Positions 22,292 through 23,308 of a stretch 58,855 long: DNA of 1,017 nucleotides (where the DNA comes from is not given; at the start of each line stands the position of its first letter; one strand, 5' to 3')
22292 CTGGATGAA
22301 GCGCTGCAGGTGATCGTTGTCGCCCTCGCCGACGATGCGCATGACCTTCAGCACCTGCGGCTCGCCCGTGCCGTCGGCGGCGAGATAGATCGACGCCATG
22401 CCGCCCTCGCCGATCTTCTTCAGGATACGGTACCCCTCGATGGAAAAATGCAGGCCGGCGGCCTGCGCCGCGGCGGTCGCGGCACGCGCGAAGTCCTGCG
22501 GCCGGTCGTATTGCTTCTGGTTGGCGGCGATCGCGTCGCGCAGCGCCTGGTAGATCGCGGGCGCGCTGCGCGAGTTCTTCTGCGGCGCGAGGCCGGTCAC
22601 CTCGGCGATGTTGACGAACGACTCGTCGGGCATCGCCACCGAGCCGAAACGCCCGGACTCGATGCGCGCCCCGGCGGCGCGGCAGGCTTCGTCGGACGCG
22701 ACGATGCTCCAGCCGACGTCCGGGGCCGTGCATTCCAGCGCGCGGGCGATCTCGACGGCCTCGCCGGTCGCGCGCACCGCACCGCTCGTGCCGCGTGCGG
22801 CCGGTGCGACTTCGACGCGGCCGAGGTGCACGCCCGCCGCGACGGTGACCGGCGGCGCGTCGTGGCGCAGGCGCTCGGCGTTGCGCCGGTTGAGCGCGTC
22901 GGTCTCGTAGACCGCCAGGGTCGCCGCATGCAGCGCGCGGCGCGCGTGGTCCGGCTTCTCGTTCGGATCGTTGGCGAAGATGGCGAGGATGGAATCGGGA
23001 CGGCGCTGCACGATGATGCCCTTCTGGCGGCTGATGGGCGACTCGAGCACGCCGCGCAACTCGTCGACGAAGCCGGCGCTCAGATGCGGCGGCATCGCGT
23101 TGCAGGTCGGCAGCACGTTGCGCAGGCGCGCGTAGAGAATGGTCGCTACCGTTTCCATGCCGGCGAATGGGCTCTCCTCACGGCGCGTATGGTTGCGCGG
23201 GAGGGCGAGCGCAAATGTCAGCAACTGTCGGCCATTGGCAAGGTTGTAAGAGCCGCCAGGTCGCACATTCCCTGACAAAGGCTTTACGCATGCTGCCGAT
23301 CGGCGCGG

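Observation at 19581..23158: Tandem active cyclase-kinase and dead pseudo-cyclase-kinase paralogs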

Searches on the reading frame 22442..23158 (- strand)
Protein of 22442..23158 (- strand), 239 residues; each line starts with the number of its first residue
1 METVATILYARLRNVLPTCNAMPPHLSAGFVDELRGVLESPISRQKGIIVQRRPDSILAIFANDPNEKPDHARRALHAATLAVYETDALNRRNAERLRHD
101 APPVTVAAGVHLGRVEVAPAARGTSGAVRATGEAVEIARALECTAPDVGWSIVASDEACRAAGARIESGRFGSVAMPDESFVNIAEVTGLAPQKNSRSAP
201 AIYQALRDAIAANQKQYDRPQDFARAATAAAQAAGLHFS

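Call 10: find_homologous_proteins(query=window:22442-23158:-, max_evalue=0.001)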
Query seq(239 aa) (239 aa): 21 proteins with E <= 0.001 among 8000 candidates.
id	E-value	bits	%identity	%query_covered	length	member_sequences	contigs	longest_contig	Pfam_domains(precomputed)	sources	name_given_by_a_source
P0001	2.7e-102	359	74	100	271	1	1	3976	-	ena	-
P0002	2.7e-91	324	73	91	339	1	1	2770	PF07714.24,PF00069.32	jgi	-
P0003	1.0e-71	260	66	83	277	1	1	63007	-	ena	-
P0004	2.8e-71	258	58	92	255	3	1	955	-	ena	-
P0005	1.6e-62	229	60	85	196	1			-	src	-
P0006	1.7e-62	229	60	80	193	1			-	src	-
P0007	7.2e-60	221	63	75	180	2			-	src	-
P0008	3.3e-59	219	75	61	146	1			-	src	-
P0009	9.8e-56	207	76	56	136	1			-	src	-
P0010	2.0e-54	203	51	91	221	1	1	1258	-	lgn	-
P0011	2.0e-42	164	70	51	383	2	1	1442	PF07714.24,PF00069.32,PF01636.30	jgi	-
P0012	5.3e-40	156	61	54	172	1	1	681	-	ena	-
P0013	1.7e-36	144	71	43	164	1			-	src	-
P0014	4.7e-35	140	40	88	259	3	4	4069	-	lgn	-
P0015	2.0e-34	138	71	44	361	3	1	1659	PF07714.24,PF00069.32,PF03109.23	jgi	jgi:serine/threonine protein kinase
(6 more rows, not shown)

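Call 12: find_encoding_contigs(protein=P0003, flank=10000, max_places=3)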
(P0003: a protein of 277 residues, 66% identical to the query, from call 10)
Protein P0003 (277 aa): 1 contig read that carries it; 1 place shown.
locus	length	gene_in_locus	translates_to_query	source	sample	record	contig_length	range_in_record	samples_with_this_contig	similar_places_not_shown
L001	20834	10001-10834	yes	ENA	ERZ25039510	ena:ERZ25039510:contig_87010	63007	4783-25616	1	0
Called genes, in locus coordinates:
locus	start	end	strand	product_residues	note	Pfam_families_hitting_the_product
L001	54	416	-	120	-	-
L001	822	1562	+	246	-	-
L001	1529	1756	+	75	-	PF01551:Peptidase_M23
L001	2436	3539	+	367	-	PF07517:SecA_DEAD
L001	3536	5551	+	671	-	PF21090:P-loop_SecA, PF07516:SecA_SW, PF01960:ArgJ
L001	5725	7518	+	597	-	PF01960:ArgJ, PF05673:DUF815, PF13191:AAA_16 (weak)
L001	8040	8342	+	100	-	-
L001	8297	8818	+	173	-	PF03401:TctC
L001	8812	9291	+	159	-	PF03401:TctC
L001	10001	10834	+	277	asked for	-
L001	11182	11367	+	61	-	PF00069:Pkinase (weak)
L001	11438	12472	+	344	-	PF00072:Response_reg, PF00211:Guanylate_cyc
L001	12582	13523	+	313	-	PF00069:Pkinase, PF07714:PK_Tyr_Ser-Thr, PF01636:APH (faint), PF03109:ABC1 (faint)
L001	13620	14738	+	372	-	-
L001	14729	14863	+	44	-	-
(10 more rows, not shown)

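Call 13: find_encoding_contigs(protein=P0001, flank=10000, max_places=3)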
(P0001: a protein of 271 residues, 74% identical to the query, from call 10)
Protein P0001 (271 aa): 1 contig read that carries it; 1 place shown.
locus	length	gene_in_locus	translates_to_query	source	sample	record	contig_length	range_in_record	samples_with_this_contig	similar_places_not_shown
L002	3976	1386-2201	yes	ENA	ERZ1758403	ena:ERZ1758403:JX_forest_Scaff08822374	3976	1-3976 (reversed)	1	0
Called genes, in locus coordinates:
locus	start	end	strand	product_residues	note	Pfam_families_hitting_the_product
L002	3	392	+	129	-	?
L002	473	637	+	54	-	-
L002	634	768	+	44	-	-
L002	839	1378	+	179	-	PF00072:Response_reg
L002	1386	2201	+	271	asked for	-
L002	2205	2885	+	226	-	PF00069:Pkinase, PF01636:APH (faint), PF07714:PK_Tyr_Ser-Thr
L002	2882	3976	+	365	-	?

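Call 17: find_related_loci(query=A2, collection=genome_contigs, flank=10000)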
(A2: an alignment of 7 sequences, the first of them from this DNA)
Query A2 (239 aa) in genome_contigs; peptide patterns used: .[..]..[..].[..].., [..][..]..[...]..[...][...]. (x = any residue, [..] = any of these).
432 stretches matched a pattern; 50 encode a relative of the query (tblastn E <= 1e-3); 50 distinct loci.
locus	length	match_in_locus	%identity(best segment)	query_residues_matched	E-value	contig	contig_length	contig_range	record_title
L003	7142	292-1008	88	1-239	4e-136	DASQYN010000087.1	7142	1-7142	MAG TPA_asm: Burkholderiales bacterium isolate SMAG_U11066 k141_162116, whole genome shotgun sequence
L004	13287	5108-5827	72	1-239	2e-100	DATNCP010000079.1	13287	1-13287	MAG TPA_asm: Burkholderiales bacterium isolate SMAG_U11217 k141_1180567, whole genome shotgun sequence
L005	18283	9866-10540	56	1-223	3e-78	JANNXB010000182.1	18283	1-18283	MAG: Betaproteobacteria bacterium isolate VAR_34_metabat_274 VAR_34_k141_2048655, whole genome shotgun sequence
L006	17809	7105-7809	54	1-234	7e-74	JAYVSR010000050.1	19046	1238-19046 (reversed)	MAG: Burkholderiales bacterium isolate GL74_DN_concoct_50_sub GL74_DN_concoct_50_sub_49, whole genome shotgun sequence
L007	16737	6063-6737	57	1-223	1e-72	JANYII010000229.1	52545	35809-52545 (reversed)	MAG: Betaproteobacteria bacterium isolate GL140_2_metabinner_39 GL140_2_k141_1437665, whole genome shotgun sequence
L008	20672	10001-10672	54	3-224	5e-69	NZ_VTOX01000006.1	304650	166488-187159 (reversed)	Ramlibacter lithotrophicus strain RBP-1 Ga0265800_106, whole genome shotgun sequence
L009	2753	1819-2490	53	3-224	6e-67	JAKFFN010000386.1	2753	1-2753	MAG: Candidatus Sumerlaeales bacterium isolate LC101 contig-124_40865, whole genome shotgun sequence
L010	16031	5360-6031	53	3-224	7e-66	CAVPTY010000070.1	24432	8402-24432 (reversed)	MAG: uncultured beta proteobacterium isolate MFD10097.bin.2.10 genome assembly, contig: contig_21496, whole genome shotg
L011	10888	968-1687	49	2-238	4e-65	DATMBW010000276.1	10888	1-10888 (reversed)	MAG TPA_asm: Ramlibacter sp. isolate SMAG_U13364 k141_31286, whole genome shotgun sequence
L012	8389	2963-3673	48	4-238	3e-65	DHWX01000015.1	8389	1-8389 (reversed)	MAG TPA_asm: Polaromonas sp. UBA5171 UBA5171_contig_1173, whole genome shotgun sequence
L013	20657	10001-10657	52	3-219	9e-64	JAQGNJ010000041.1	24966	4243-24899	MAG: Ramlibacter sp. isolate RYN_584 scaffold_1387122, whole genome shotgun sequence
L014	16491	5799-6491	50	3-231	6e-63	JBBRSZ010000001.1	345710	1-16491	MAG: Burkholderiales bacterium isolate La2_metabat2.163 La2_metabat2.163_K_634523L345710_cov_35.7515, whole genome shotg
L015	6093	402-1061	50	2-219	1e-62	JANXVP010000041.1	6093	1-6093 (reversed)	MAG: Ramlibacter sp. isolate 341R_metabat_69 341R_k141_43561, whole genome shotgun sequence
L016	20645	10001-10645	49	1-215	1e-61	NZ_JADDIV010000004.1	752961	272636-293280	Ramlibacter pallidus strain HM2 contig4, whole genome shotgun sequence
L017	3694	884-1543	50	2-219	3e-61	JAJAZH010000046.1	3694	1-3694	MAG: Ramlibacter sp. isolate CAN_BIN32 c_000000020451, whole genome shotgun sequence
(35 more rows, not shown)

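Call 45: search_protein_representatives(protein=window:22454-23158:-)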
Query: 235 residues. Proteins with E-value up to 0.001 (for the whole library): 945; up to 1e-10: 46; up to 1e-30: 15. The best 150 are listed.
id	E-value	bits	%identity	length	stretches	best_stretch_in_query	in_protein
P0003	3.4e-72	259.4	66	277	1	22-221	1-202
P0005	4.8e-63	229.5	64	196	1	1-203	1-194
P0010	6.1e-55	203.0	51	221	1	1-217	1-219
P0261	1.5e-50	188.7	47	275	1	4-227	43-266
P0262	2.4e-50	188.0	48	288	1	2-207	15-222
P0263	2.2e-47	178.3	44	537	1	3-217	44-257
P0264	5.2e-44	167.3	45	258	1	4-216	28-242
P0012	1.6e-40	155.9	60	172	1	1-132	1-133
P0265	3.5e-39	151.5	42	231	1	3-198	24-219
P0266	7.4e-38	147.2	43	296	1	5-216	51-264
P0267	3.8e-36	141.6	38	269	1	3-224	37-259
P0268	8.8e-36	140.4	74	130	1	1-93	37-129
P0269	1.0e-35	140.2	69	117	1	1-103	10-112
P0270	1.9e-34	136.0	50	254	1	3-165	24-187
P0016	4.6e-31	125.0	72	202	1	1-88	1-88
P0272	4.7e-18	82.5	29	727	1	4-214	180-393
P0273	5.9e-18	82.1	32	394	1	5-214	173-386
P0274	2.7e-17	80.0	33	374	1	4-195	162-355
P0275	6.2e-17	78.8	33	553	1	32-223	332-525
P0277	3.2e-16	76.5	35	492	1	40-215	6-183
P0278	7.1e-15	72.1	27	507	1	3-213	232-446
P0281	3.5e-14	69.8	32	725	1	6-215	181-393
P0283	2.4e-13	67.1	28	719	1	4-229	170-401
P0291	1.0e-11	61.8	28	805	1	5-214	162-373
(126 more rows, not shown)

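Call 46: search_protein_families(library=pfam, proteins=[P0263, P0272, P0273, P0274, P0275, P0277, P0278, P0281, P0283, P0291], max_evalue=0.00001)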
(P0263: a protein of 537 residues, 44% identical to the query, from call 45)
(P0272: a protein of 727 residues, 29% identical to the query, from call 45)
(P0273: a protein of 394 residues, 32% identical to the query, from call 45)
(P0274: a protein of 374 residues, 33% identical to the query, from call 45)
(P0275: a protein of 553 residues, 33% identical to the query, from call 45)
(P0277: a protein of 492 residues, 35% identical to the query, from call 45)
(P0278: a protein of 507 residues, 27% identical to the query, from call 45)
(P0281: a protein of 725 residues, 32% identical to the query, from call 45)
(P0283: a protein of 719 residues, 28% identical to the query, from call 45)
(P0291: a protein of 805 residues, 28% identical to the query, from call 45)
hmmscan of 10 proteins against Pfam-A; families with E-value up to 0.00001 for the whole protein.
P0263 (537 aa): 2 families
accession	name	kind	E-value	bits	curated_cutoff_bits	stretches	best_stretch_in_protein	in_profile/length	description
PF00069.31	Pkinase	-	1.6e-47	162.6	31.7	1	281-525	1-255/263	Protein kinase domain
PF07714.23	PK_Tyr_Ser-Thr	-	5.6e-33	114.8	23.1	1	282-522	2-249/258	Protein tyrosine and serine/threonine kinase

P0272 (727 aa): 5 families
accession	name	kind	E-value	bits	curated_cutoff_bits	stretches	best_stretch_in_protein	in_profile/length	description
PF00069.31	Pkinase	-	5.7e-48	164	31.7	1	443-693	1-258/263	Protein kinase domain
PF07714.23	PK_Tyr_Ser-Thr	-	2.1e-30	106.4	23.1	1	444-686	2-249/258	Protein tyrosine and serine/threonine kinase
PF00072.30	Response_reg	-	8.2e-25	87.6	30.2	1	4-115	1-110/111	Response regulator receiver domain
PF00211.25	Guanylate_cyc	-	1.7e-16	60.8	21.9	1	182-359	10-176/183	Adenylate and Guanylate cyclase catalytic domain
PF03109.22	ABC1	-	2.8e-07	30.4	22.9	1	463-594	93-220/244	ABC1 atypical kinase-like domain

P0273 (394 aa): 2 families
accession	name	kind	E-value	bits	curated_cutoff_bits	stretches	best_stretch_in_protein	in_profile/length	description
PF00072.30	Response_reg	-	4.2e-21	75.6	30.2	1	4-115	1-110/111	Response regulator receiver domain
PF00211.25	Guanylate_cyc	-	1.5e-09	38.2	21.9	1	168-350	4-174/183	Adenylate and Guanylate cyclase catalytic domain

P0274 (374 aa): 2 families
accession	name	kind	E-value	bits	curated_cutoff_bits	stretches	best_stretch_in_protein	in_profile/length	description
PF00072.30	Response_reg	-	4.1e-24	85.3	30.2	1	4-115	1-110/111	Response regulator receiver domain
PF00211.25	Guanylate_cyc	-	1.9e-20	73.7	21.9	1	163-340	9-175/183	Adenylate and Guanylate cyclase catalytic domain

P0275 (553 aa): 1 family
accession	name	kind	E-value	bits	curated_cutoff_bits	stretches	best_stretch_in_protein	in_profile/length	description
PF00072.30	Response_reg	-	1.3e-22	80.5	30.2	1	4-115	1-110/111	Response regulator receiver domain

P0277 (492 aa): 5 families
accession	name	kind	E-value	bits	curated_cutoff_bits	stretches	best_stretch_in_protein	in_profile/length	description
PF00069.31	Pkinase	-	2.9e-46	158.4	31.7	1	207-449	1-253/263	Protein kinase domain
PF07714.23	PK_Tyr_Ser-Thr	-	6.8e-28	98.1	23.1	1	209-447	3-248/258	Protein tyrosine and serine/threonine kinase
PF01636.29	APH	-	5.4e-09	36.6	23.2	0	322-351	168-198/239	Phosphotransferase enzyme family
PF03109.22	ABC1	-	2.4e-06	27.3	22.9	1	278-354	141-218/244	ABC1 atypical kinase-like domain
PF00211.25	Guanylate_cyc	-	5.2e-06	26.6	21.9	1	16-146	54-174/183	Adenylate and Guanylate cyclase catalytic domain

P0278 (507 aa): 2 families
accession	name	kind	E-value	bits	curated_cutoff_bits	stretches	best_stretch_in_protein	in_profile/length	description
PF00072.30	Response_reg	-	2.3e-27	95.8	30.2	1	54-165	1-110/111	Response regulator receiver domain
PF00211.25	Guanylate_cyc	-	2.1e-14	54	21.9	1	235-412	10-177/183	Adenylate and Guanylate cyclase catalytic domain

P0281 (725 aa): 3 families
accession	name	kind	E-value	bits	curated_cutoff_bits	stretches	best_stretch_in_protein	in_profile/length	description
PF00069.31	Pkinase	-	1.3e-27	97.4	31.7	1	454-709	2-258/263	Protein kinase domain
PF07714.23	PK_Tyr_Ser-Thr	-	6.2e-25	88.4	23.1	1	462-701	10-248/258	Protein tyrosine and serine/threonine kinase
PF00211.25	Guanylate_cyc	-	3.2e-14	53.4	21.9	1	180-356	9-174/183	Adenylate and Guanylate cyclase catalytic domain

P0283 (719 aa): 4 families
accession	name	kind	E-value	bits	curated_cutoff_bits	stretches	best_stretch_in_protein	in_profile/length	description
PF00069.31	Pkinase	-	1.1e-44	153.3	31.7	1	462-702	1-251/263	Protein kinase domain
PF07714.23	PK_Tyr_Ser-Thr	-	5.2e-28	98.5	23.1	1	464-656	3-200/258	Protein tyrosine and serine/threonine kinase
PF00072.30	Response_reg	-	2e-21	76.7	30.2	1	4-115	1-110/111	Response regulator receiver domain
PF03109.22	ABC1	-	1.3e-06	28.2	22.9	1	495-612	108-221/244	ABC1 atypical kinase-like domain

P0291 (805 aa): 2 families
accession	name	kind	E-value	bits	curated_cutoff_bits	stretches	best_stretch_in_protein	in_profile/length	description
PF00072.30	Response_reg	-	5e-11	43.2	30.2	1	4-115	1-110/111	Response regulator receiver domain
PF00069.31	Pkinase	-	7.4e-11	42.4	31.7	1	414-559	4-151/263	Protein kinase domain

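Call 54: search_solved_structures(query=A2, max_evalue=1, show_alignments=2)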
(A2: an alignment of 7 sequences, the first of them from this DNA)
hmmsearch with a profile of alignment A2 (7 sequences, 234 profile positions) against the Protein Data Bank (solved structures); distinct sequences matched with E-value up to 1: 11.
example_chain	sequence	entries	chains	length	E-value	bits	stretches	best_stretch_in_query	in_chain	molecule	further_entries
1wc0_A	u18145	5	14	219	3.9e-10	42.9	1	5-148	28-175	ADENYLATE CYCLASE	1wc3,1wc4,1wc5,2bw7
1wc1_A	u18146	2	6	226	4.3e-10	42.8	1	5-148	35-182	ADENYLATE CYCLASE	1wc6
2w01_A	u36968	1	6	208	0.00013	24.8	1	6-175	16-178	ADENYLATE CYCLASE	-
6fht_A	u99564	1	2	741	0.0011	21.9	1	6-173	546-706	Bacteriophytochrome,Adenylate cyclase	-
7r65_A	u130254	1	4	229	0.075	15.8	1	4-83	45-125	Adenylate/guanylate cyclase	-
5x4t_A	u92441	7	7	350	0.21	14.4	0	7-161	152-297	Photoactivated adenylyl cyclase | Family 3 adenylate cyclase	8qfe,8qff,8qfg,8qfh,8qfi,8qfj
9f1z_A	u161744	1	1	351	0.21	14.4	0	7-160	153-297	Family 3 adenylate cyclase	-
5x4u_A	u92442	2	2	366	0.23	14.2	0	7-160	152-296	Photoactivated adenylyl cyclase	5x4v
4yus_A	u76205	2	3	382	0.26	14.1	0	7-160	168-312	Family 3 adenylate cyclase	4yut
9f1w_A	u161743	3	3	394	0.27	14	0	7-160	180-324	Family 3 adenylate cyclase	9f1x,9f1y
5mbg_A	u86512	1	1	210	0.68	12.7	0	7-161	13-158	Beta subunit of photoactivated adenylyl cyclase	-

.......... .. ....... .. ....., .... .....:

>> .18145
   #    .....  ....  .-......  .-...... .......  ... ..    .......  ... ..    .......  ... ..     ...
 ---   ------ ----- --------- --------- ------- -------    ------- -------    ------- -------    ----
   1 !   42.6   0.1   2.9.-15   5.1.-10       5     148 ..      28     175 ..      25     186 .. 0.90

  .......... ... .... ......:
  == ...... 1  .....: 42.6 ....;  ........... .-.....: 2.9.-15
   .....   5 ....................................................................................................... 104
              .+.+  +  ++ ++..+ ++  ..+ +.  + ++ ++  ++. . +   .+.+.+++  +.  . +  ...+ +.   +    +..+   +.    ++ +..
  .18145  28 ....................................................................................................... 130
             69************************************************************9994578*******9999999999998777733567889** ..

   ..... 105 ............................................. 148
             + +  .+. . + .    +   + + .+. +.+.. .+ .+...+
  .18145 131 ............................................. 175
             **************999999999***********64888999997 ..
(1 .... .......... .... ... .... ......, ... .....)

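Call 60: predict_structure(alignment_id=A4)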
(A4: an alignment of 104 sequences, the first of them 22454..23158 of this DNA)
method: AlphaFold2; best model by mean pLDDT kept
length: 235 residues; sequences in the alignment: 104
mean_pLDDT: 89.5   pTM: 0.87
mean pLDDT of the five models: 89.5, 89.4, 89.4, 88.9, 88.7
residues with pLDDT >= 90: 162; 70-90: 52; 50-70: 17; < 50: 4
segments of 3 or more residues with pLDDT < 50: none
pLDDT, mean of each block of 10 residues (from residue 1): 95 91 89 95 96 94 92 98 97 86 94 91 75 94 95 97 94 90 97 88 96 81 54 52
secondary structure, 60 per line:
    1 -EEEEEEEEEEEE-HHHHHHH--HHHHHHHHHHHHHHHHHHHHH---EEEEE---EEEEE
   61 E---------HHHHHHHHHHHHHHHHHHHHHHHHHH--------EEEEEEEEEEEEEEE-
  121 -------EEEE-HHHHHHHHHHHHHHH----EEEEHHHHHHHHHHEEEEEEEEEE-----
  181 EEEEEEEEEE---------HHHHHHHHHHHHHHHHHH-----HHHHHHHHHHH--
elements in order: E2-13 H15-21 H24-44 E48-52 E56-61 H71-96 E105-119 E128-131 H133-147 E152-155 H156-165 E166-175 E181-190 H200-217 H223-233

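Call 63: fold_search(model_id=the predicted structure, library=pdb)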
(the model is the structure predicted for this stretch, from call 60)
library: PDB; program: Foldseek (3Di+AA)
matches with E <= 10: 841; with E <= 0.001: 177
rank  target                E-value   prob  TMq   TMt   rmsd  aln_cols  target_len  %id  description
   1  2w01_B                2.3e-14  1.00  0.67  0.79   3.4       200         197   22  Crystal structure of the guanylyl cyclase Cya2 (released 2008-09-30)
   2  2w01_C                1.6e-13  1.00  0.68  0.79   3.4       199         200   21  Crystal structure of the guanylyl cyclase Cya2 (released 2008-09-30)
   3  1wc1_A                2.1e-13  1.00  0.66  0.78   3.5       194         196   23  Soluble adenylyl cyclase CyaC from S. platensis in complex with Rp- ATPalphaS (released 2004-12-20)
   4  6fht_A                3.4e-13  1.00  0.67  0.23   4.1       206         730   21  Crystal structure of an artificial phytochrome regulated adenylate/guanylate cyclase in its dark adapted Pr form (released 2018-04-18)
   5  2w01_A                3.8e-13  1.00  0.68  0.78   3.8       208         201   21  Crystal structure of the guanylyl cyclase Cya2 (released 2008-09-30)
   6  2w01_D                4.0e-13  1.00  0.68  0.79   3.2       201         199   21  Crystal structure of the guanylyl cyclase Cya2 (released 2008-09-30)
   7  1wc1_B                4.5e-13  1.00  0.66  0.78   3.5       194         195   23  Soluble adenylyl cyclase CyaC from S. platensis in complex with Rp- ATPalphaS (released 2004-12-20)
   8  6fht_B                8.1e-13  1.00  0.68  0.23   4.1       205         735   21  Crystal structure of an artificial phytochrome regulated adenylate/guanylate cyclase in its dark adapted Pr form (released 2018-04-18)
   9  1wc1_C                1.0e-12  1.00  0.66  0.79   3.5       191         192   23  Soluble adenylyl cyclase CyaC from S. platensis in complex with Rp- ATPalphaS (released 2004-12-20)
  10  1wc3_B                1.7e-12  1.00  0.68  0.81   3.1       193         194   21  Soluble adenylyl cyclase CyaC from S. platensis in complex with alpha, beta-methylene-ATP and Strontium (released 2004-12-20)
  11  1wc0_B                1.7e-12  1.00  0.68  0.80   3.2       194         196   23  Soluble adenylyl cyclase CyaC from S. platensis in complex with alpha, beta-methylene-ATP (released 2004-12-20)
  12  1wc0_A                6.3e-12  1.00  0.68  0.79   3.3       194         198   23  Soluble adenylyl cyclase CyaC from S. platensis in complex with alpha, beta-methylene-ATP (released 2004-12-20)
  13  4yut_A                7.1e-12  1.00  0.66  0.46   4.2       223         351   14  Crystal structure of photoactivated adenylyl cyclase of a cyanobacteriaOscillatoria acuminata in orthorhombic form (released 2016-06-01)
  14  2bw7_B                1.5e-11  1.00  0.63  0.75   3.9       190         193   24  A novel mechanism for adenylyl cyclase inhibition from the crystal structure of its complex with catechol estrogen (released 2005-07-20)
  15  3r5g_A                2.2e-11  1.00  0.62  0.73   4.4       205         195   17  Crystal structure of the adenylyl cyclase CyaB from P. aeruginosa (released 2012-01-11)
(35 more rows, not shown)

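Call 74: find_encoding_contigs(protein=P0272, flank=6000, max_places=3)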
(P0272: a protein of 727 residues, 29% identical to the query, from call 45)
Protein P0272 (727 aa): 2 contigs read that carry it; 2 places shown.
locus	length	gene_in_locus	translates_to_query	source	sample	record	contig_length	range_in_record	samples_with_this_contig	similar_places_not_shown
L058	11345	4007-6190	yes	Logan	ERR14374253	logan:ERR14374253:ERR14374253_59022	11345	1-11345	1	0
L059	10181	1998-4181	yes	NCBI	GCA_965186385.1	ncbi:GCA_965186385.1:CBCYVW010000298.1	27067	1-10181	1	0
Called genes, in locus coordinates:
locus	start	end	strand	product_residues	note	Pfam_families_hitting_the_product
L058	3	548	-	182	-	?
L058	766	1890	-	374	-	PF01551:Peptidase_M23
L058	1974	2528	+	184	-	PF05258:DciA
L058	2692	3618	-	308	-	PF03331:LpxC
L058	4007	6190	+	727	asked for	PF00072:Response_reg, PF00211:Guanylate_cyc, PF00069:Pkinase, PF03109:ABC1 (weak), PF07714:PK_Tyr_Ser-Thr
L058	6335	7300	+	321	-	PF00072:Response_reg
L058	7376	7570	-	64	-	-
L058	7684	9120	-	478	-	PF14684:Tricorn_C1, PF03572:Peptidase_S41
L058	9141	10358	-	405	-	PF00072:Response_reg, PF00563:EAL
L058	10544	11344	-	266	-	?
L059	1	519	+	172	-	?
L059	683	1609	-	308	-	PF03331:LpxC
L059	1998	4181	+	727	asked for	PF00072:Response_reg, PF00211:Guanylate_cyc, PF00069:Pkinase, PF03109:ABC1 (weak), PF07714:PK_Tyr_Ser-Thr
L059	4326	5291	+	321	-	PF00072:Response_reg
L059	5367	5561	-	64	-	-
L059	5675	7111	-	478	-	PF14684:Tricorn_C1, PF03572:Peptidase_S41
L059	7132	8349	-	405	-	PF00072:Response_reg, PF00563:EAL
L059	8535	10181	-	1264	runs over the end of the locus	PF00497:SBP_bac_3, PF12974:Phosphonate-bd (faint), PF00497:SBP_bac_3, PF00512:HisKA, PF02518:HATPase_c, PF00072:Response_reg, PF01627:Hpt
